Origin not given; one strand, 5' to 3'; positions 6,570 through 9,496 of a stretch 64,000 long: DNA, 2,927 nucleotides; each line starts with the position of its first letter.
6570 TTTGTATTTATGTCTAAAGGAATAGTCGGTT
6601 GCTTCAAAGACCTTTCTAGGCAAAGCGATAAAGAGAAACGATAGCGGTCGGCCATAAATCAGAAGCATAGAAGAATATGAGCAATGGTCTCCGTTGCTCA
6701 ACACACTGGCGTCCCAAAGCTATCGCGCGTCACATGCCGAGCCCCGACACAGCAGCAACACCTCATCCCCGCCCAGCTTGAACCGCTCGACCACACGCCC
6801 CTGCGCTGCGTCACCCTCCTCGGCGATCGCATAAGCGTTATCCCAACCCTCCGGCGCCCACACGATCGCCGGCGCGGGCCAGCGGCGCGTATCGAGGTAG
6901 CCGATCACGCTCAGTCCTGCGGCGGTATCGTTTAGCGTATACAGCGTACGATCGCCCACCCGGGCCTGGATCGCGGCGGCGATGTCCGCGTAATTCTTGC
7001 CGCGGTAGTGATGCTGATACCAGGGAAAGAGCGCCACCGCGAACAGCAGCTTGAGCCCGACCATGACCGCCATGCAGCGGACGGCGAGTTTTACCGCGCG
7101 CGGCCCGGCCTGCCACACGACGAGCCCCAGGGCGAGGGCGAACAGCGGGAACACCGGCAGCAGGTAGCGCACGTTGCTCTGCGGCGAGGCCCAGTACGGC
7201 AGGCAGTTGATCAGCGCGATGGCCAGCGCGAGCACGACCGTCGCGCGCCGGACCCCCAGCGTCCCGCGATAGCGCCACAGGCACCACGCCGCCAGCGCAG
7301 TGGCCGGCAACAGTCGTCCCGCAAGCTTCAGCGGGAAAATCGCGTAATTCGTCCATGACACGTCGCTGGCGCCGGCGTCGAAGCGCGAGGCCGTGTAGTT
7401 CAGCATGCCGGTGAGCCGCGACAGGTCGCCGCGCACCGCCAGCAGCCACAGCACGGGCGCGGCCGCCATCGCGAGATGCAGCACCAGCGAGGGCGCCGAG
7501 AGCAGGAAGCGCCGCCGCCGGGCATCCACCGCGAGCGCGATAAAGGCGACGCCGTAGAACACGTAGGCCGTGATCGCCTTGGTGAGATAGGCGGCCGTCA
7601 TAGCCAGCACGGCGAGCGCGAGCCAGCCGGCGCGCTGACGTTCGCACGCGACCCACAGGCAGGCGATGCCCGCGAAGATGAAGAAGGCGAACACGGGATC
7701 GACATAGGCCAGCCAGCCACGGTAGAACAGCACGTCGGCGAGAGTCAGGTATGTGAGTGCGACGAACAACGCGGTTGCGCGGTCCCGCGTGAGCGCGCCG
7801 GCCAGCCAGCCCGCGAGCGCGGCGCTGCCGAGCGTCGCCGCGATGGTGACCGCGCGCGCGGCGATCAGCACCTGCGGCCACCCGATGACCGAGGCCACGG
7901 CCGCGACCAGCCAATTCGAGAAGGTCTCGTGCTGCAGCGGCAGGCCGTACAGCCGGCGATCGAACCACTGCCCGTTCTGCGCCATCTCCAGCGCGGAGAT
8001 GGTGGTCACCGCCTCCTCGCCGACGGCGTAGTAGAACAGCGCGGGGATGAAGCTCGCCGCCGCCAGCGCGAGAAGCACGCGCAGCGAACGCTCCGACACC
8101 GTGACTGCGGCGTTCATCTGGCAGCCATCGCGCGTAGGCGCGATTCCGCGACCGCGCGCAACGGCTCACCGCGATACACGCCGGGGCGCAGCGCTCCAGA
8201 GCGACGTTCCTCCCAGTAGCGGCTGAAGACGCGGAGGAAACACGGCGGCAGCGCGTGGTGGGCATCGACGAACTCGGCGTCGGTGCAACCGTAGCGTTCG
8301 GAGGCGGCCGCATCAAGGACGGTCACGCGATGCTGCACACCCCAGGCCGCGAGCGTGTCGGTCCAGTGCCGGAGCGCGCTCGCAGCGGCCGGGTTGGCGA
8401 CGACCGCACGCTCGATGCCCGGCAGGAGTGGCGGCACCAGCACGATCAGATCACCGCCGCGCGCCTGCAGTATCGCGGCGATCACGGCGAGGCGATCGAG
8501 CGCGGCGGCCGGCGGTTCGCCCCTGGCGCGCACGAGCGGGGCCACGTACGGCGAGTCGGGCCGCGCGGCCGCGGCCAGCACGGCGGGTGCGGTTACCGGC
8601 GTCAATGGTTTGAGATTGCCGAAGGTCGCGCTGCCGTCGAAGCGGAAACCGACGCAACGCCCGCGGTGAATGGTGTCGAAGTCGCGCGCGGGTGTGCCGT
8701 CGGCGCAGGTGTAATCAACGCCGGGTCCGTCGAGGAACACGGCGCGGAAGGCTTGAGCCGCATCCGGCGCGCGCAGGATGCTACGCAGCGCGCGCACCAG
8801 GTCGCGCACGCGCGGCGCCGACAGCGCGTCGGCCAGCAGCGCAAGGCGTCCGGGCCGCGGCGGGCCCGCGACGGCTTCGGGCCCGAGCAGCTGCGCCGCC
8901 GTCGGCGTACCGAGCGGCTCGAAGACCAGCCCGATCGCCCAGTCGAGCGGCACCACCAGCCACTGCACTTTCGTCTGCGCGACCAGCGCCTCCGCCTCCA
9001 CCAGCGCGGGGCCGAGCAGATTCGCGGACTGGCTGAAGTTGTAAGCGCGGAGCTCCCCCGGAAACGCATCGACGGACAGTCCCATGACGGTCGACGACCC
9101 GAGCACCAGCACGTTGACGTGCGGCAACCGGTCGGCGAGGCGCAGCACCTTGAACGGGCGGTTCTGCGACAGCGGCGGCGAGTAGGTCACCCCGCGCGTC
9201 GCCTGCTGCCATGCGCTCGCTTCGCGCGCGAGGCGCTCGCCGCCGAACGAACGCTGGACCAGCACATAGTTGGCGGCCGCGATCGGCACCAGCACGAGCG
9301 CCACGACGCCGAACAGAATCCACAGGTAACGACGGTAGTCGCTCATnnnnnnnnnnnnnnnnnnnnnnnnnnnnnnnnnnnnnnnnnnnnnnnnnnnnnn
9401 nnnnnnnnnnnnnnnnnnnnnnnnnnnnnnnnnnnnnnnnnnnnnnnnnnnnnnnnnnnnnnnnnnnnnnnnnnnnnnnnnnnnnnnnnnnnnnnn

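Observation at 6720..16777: msbA-led nine-gene operon mixing ArnC-like, ArnT-like, flippase-like, WecE transaminase, two methyltransferases and an MBOAT pair: candidate undescribed lipid-carrier amino-sugar envelope modification pathway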

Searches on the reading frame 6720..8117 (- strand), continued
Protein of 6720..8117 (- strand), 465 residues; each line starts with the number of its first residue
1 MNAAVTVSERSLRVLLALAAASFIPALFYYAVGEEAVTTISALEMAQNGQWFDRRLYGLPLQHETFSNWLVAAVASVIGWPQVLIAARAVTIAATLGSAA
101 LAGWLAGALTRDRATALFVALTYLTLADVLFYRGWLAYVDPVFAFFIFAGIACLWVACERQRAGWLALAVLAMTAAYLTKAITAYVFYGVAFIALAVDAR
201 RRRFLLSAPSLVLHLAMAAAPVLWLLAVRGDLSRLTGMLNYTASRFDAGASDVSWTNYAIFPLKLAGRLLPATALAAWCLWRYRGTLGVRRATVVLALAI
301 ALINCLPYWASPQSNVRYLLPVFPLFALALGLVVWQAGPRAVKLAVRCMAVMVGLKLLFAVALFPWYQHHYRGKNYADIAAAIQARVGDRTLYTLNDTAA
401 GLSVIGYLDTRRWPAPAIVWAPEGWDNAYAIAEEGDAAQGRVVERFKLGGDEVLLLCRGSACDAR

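Call 47: search_protein_families(library=pfam, proteins=[L022:6547-7662:+, L022:7527-8642:+, L022:8639-9571:+, L022:9573-9971:+, L022:11406-12227:+, L022:12736-14763:+, L022:2196-3134:+], max_evalue=0.001)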
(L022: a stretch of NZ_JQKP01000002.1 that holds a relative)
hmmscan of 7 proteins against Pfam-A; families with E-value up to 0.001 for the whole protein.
L022:6547-7662:+ (371 aa): 1 family
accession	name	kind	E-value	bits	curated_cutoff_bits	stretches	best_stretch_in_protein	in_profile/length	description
PF01041.23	DegT_DnrJ_EryC1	-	1.6e-98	330.7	19.8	1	23-368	4-359/360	DegT/DnrJ/EryC1/StrS aminotransferase family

L022:7527-8642:+ (371 aa): 2 families
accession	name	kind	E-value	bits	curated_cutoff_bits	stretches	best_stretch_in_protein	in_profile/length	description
PF00535.33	Glycos_transf_2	-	5.8e-21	75.6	23.3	1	49-218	1-164/168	Glycosyl transferase family 2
PF12804.13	NTP_transf_3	-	8.1e-05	23.3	27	1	73-180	29-133/160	MobA-like NTP transferase domain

L022:8639-9571:+ (310 aa): 5 families
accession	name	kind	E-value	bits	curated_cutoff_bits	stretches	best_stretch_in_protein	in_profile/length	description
PF05523.17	FdtA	-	6.5e-54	181.7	23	1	180-307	2-129/131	WxcM-like, C-terminal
PF00132.30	Hexapep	-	7.3e-24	82.9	27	3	101-135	2-36/36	Bacterial transferase hexapeptide (six repeats)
PF25084.1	LbH_EIF2B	-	1.7e-09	38.1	54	1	10-81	17-85/105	EIF2B subunit epsilon LbH domain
PF14602.12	Hexapep_2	-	9.8e-07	28.8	27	0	107-135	8-34/34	Hexapeptide repeat of succinyl-transferase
PF25087.1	GMPPB_C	-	0.00078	19.5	39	0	41-78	1-38/110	GMPPB C-terminal domain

L022:9573-9971:+ (132 aa): 1 family
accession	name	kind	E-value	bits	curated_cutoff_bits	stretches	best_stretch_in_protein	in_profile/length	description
PF04138.20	GtrA_DPMS_TM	-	8.2e-22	78.1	26.1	1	15-124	1-115/117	GtrA/DPMS, transmembrane domain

L022:11406-12227:+ (273 aa): 1 family
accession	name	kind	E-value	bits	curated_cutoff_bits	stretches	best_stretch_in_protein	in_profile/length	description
PF00149.33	Metallophos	-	8.2e-13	49.6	21.5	1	4-81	4-72/191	Calcineurin-like phosphoesterase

L022:12736-14763:+ (675 aa): 6 families
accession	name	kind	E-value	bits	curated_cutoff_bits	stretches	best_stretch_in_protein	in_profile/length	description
PF00270.35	DEAD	-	1.7e-24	86.9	26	1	258-418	2-164/167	DEAD/DEAH box helicase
PF00271.37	Helicase_C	-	1.1e-21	77.6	23.5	1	458-571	6-110/110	Helicase conserved C-terminal domain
PF19833.4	RecG_dom3_C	-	9.6e-10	38.8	26.8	1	599-659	2-63/87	ATP-dependent DNA helicase RecG, domain 3, C-terminal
PF17191.10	RecG_wedge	-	2.2e-09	37.5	23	1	16-156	16-155/162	RecG wedge domain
PF04851.21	ResIII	-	5.9e-07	30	22.5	1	255-413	3-162/164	Type III restriction enzyme, res subunit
PF22590.2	Cas3-like_C_2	-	6.5e-05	23.6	27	1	484-570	13-104/106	CRISPR-associated nuclease/helicase Cas3, C-terminal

L022:2196-3134:+ (312 aa): 1 family
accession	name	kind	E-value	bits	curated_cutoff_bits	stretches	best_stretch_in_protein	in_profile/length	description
PF00294.29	PfkB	-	1.1e-39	137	25.8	1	34-294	24-301/302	pfkB family carbohydrate kinase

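Call 82: search_protein_families(library=pfam, proteins=[L070:7284-7982:+, L070:7966-8940:+, L070:8927-9601:+, L070:9567-10001:+], max_evalue=0.01)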
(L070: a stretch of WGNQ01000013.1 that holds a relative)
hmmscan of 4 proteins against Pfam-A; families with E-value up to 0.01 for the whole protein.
L070:7284-7982:+ (232 aa): 2 families
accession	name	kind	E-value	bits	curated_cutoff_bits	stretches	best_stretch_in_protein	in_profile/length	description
PF01370.27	Epimerase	-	4.2e-09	36.6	20.9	1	44-163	95-239/240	NAD dependent epimerase/dehydratase family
PF05368.20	NmrA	-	0.00046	20.3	27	1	136-221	188-277/298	NmrA-like family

L070:7966-8940:+ (324 aa): 4 families
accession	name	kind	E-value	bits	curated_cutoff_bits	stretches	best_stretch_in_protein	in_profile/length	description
PF00535.33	Glycos_transf_2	-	1.6e-27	96.9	23.3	1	12-165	1-156/168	Glycosyl transferase family 2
PF13641.12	Glyco_tranf_2_3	-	4.7e-05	23.9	27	1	11-125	3-118/230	Glycosyltransferase like family 2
PF10111.15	Glyco_tranf_2_2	-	0.00025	21.1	27.3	1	12-105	1-92/276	Glycosyltransferase like family 2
PF13506.12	Glyco_transf_21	-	0.007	16.3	21.7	0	84-145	20-83/174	Glycosyl transferase family 21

L070:8927-9601:+ (224 aa): 7 families
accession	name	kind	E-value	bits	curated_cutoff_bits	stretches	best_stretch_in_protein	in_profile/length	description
PF08242.18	Methyltransf_12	-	1e-16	61.9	30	1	52-141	1-97/98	Methyltransferase domain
PF13489.12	Methyltransf_23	-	1.2e-14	54.8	27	1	40-183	14-158/164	Methyltransferase domain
PF13649.12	Methyltransf_25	-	1.6e-14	54.7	27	1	51-140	1-97/97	Methyltransferase domain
PF08241.18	Methyltransf_11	-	3.7e-12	47.1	21.2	1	52-144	1-95/95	Methyltransferase domain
PF13847.12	Methyltransf_31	-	3.3e-07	30.5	27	1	46-144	2-109/145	Methyltransferase domain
PF05175.20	MTS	-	8.6e-05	22.7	23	1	37-145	21-139/170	Methyltransferase small domain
PF01135.25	PCMT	-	0.0051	17.1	20.3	1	32-69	58-95/210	Protein-L-isoaspartate(D-aspartate) O-methyltransferase (PCMT)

L070:9567-10001:+ (144 aa): 1 family
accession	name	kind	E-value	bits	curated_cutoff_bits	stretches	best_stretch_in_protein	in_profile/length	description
PF04138.20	GtrA_DPMS_TM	-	2.2e-18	67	26.1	1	18-131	1-117/117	GtrA/DPMS, transmembrane domain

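Call 88: search_protein_representatives(alignment_id=A1)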
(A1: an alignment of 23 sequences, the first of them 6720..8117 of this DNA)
Query: 23 sequences, 470 profile positions. Proteins with E-value up to 0.001 (for the whole library): 1575; up to 1e-10: 945; up to 1e-30: 197. The best 150 are listed.
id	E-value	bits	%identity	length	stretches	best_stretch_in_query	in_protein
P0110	1.7e-213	726.4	-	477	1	9-468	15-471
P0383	7.6e-205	697.9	-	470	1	5-465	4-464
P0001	1.4e-191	654.2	-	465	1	4-466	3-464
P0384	2.8e-169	580.7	-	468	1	12-467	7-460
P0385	1.6e-162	558.4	-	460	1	13-466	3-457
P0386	3.4e-160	550.7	-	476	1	8-467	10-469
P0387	6.8e-153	526.6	-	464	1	7-467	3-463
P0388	5.3e-150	517.1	-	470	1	8-469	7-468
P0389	3.8e-145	501.1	-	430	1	6-414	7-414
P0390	1.0e-141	489.8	-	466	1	11-467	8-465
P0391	5.5e-141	487.4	-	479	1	7-467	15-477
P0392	6.3e-138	477.3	-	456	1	15-467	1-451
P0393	1.2e-135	469.7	-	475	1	12-466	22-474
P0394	5.5e-133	461.0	-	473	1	10-465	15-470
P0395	3.0e-132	458.6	-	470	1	7-465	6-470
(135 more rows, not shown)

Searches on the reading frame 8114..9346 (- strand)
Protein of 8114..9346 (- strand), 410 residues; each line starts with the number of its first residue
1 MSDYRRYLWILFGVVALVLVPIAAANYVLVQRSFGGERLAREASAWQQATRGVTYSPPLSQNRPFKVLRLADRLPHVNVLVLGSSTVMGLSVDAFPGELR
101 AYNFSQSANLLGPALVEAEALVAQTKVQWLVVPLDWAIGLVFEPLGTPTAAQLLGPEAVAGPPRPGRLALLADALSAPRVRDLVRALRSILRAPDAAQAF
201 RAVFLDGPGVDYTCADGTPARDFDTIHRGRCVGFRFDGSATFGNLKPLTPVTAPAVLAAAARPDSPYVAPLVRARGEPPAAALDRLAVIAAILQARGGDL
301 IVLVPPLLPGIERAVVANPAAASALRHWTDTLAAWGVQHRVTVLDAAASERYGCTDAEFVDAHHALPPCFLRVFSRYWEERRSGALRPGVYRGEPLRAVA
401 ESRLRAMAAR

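Call 4: search_protein_families(library=pfam, proteins=[window:8114-9346:-], max_evalue=0.01)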
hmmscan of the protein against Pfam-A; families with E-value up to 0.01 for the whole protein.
window:8114-9346:- (410 aa): 0 families

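Call 5: search_protein_families(library=ncbifam, proteins=[window:8114-9346:-], max_evalue=0.01)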
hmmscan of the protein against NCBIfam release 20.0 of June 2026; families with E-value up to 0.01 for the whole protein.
window:8114-9346:- (410 aa): 0 families

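Call 24: find_homologous_proteins(query=window:8114-9346:-, max_evalue=0.00001)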
Query window:8114-9346:- (410 aa): 251 proteins with E <= 0.00001 among 8000 candidates; the best 120 are listed.
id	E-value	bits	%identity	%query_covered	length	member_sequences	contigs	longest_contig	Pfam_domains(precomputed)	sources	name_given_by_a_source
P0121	1.9e-237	806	91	97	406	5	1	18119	-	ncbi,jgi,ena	jgi:hypothetical protein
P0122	8.9e-234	794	90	98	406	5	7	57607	-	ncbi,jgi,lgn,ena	-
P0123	1.5e-169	582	67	96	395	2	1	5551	-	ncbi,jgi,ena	jgi:hypothetical protein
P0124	5.1e-125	436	65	75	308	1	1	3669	-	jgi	jgi:hypothetical protein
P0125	1.4e-118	415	52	91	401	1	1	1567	-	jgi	jgi:hypothetical protein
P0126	1.4e-116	408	50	92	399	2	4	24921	-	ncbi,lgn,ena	-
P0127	2.8e-116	407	49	96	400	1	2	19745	-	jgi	jgi:hypothetical protein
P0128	3.7e-116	407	50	95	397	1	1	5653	-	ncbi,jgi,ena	jgi:hypothetical protein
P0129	4.0e-115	403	50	95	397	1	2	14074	-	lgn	-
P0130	2.6e-114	401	49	95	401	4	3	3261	-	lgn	-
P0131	6.1e-114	399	51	95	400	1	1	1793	-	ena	-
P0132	5.5e-113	396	52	92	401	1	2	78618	-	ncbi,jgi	jgi:hypothetical protein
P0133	2.2e-112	394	49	90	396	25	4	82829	-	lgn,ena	-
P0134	5.3e-112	393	50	91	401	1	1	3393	-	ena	-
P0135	1.0e-111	392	51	93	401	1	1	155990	-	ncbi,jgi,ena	jgi:hypothetical protein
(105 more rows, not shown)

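Call 31: search_solved_structures(query=A2, max_evalue=1)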
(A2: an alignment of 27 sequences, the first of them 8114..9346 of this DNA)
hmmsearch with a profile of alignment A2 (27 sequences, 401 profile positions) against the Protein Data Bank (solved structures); distinct sequences matched with E-value up to 1: 3.
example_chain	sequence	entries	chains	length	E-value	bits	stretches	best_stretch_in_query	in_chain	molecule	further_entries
4pu3_A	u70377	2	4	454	0.42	12.5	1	268-313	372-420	Toxin-antitoxin system toxin HipA family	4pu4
4pu5_A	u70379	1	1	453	0.43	12.5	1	268-313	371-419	Toxin-antitoxin system toxin HipA family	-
3gt5_A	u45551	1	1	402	0.87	11.5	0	222-268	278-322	N-acetylglucosamine 2-epimerase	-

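Call 42: predict_structure(alignment_id=A2)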
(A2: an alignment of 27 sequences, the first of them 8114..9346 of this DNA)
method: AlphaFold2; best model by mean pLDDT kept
length: 410 residues; sequences in the alignment: 27
mean_pLDDT: 87.7   pTM: 0.84
mean pLDDT of the five models: 87.7, 82.0, 80.0, 76.8, 73.1
residues with pLDDT >= 90: 219; 70-90: 168; 50-70: 23; < 50: 0
segments of 3 or more residues with pLDDT < 50: none
pLDDT, mean of each block of 10 residues (from residue 1): 84 85 78 73 92 76 86 93 92 95 86 91 91 89 86 82 77 80 81 82 72 89 76 90 87 94 93 95 97 96 97 93 96 98 97 96 95 96 94 71 73
secondary structure, 60 per line:
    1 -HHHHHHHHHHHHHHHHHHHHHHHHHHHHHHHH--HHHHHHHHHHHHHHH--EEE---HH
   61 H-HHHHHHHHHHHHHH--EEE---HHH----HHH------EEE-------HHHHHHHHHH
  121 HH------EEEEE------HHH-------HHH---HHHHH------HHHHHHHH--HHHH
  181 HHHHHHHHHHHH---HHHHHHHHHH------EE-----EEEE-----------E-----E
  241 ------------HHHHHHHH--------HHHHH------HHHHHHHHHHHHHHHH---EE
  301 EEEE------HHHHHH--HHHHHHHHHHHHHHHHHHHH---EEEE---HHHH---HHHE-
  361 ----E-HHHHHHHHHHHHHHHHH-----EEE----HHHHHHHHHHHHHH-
elements in order: H2-33 H36-50 E53-55 H63-76 E79-81 E101-103 H111-122 E129-133 H156-160 H167-174 H177-192 H196-205 E219-222 H253-260 H269-273 H280-295 E299-304 H311-316 H319-338 E342-345 H349-352 H367-383 E389-391 H396-409

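Call 44: fold_search(model_id=the predicted structure, library=pdb)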
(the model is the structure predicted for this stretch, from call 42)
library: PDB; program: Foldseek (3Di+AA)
matches with E <= 10: 816; with E <= 0.001: 0
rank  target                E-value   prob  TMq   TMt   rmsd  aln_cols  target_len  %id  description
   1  6o93                  1.6e-02  0.85  0.33  0.34  15.2       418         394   10  D-alanyl transferase DltD from Enterococcus faecalis (released 2019-03-27)
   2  4fee_B                2.2e-02  0.07  0.10  0.08  21.7       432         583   11  High-resolution structure of pyruvate oxidase in complex with reaction intermediate 2-hydroxyethyl-thiamin diphosphate (released 2012-06-20)
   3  4fee_A                2.7e-02  0.09  0.12  0.09  21.4       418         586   12  High-resolution structure of pyruvate oxidase in complex with reaction intermediate 2-hydroxyethyl-thiamin diphosphate (released 2012-06-20)
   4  7dxm_B                2.9e-02  0.80  0.34  0.35  15.4       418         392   13  Crystal structure of DltD (released 2021-07-21)
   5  6haf_A                3.2e-02  0.08  0.12  0.09  20.9       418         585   12  Pyruvate oxidase variant E59Q from L. plantarum in complex with phosphate (released 2019-08-21)
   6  2ez4_A                3.2e-02  0.07  0.11  0.08  21.5       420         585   12  Pyruvate oxidase variant F479W (released 2006-04-25)
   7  1y9d_B                3.4e-02  0.09  0.13  0.10  21.4       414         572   12  Pyruvate Oxidase variant V265A from Lactobacillus plantarum (released 2005-04-05)
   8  3bma_B                4.5e-02  0.72  0.33  0.34  16.1       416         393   11  Crystal structure of D-alanyl-lipoteichoic acid synthetase from Streptococcus pneumoniae R6 (released 2007-12-25)
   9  1y9d_C                5.3e-02  0.08  0.12  0.10  20.6       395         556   11  Pyruvate Oxidase variant V265A from Lactobacillus plantarum (released 2005-04-05)
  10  4jgg_A                7.3e-02  0.95  0.28  0.57   9.8       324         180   13  Crystal Structure of TesA (released 2013-08-14)
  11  3bma_C                7.3e-02  0.54  0.32  0.33  15.3       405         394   12  Crystal structure of D-alanyl-lipoteichoic acid synthetase from Streptococcus pneumoniae R6 (released 2007-12-25)
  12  1y9d_D                9.6e-02  0.07  0.12  0.10  20.7       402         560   11  Pyruvate Oxidase variant V265A from Lactobacillus plantarum (released 2005-04-05)
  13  6pfx_B                1.0e-01  0.41  0.32  0.34  16.2       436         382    9  D-alanyl transferase DltD from Enterococcus faecium (released 2019-07-03)
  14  7dxm_A                1.2e-01  0.47  0.33  0.34  15.9       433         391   12  Crystal structure of DltD (released 2021-07-21)
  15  6pfx_A                1.2e-01  0.38  0.32  0.34  16.1       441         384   10  D-alanyl transferase DltD from Enterococcus faecium (released 2019-07-03)
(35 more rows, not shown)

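Call 45: search_protein_families(library=pfam, alignment_id=A2, max_evalue=5)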
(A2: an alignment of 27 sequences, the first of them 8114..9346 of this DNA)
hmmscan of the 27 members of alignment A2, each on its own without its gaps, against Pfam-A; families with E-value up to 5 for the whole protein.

A. member 1, window:8114-9346:- (410 aa): 1 family
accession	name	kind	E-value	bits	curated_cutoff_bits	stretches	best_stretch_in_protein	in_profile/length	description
PF13472.12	Lipase_GDSL_2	-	0.18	12.7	32.9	1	275-349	77-150/178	GDSL-like Lipase/Acylhydrolase family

B. families by the number of members that match (of 27 scanned): 8 families
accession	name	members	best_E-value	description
PF13472.12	Lipase_GDSL_2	17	0.00079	GDSL-like Lipase/Acylhydrolase family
PF07611.17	DUF1574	16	0.00057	Protein of unknown function (DUF1574)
PF25591.1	LRV_2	2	0.057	Leucine Rich Repeat Variant domain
PF13373.11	Dsc3_C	1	0.11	DSC E3 ubiquitin ligase complex subunit 3, C-terminal domain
PF12408.13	DUF3666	1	0.15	Ribose-5-phosphate isomerase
PF00795.27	CN_hydrolase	1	0.3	Carbon-nitrogen hydrolase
PF19312.4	NtrY_N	1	0.37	NtrY N-terminal region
PF16822.11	ALGX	1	1.2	SGNH hydrolase-like domain, acetyltransferase AlgX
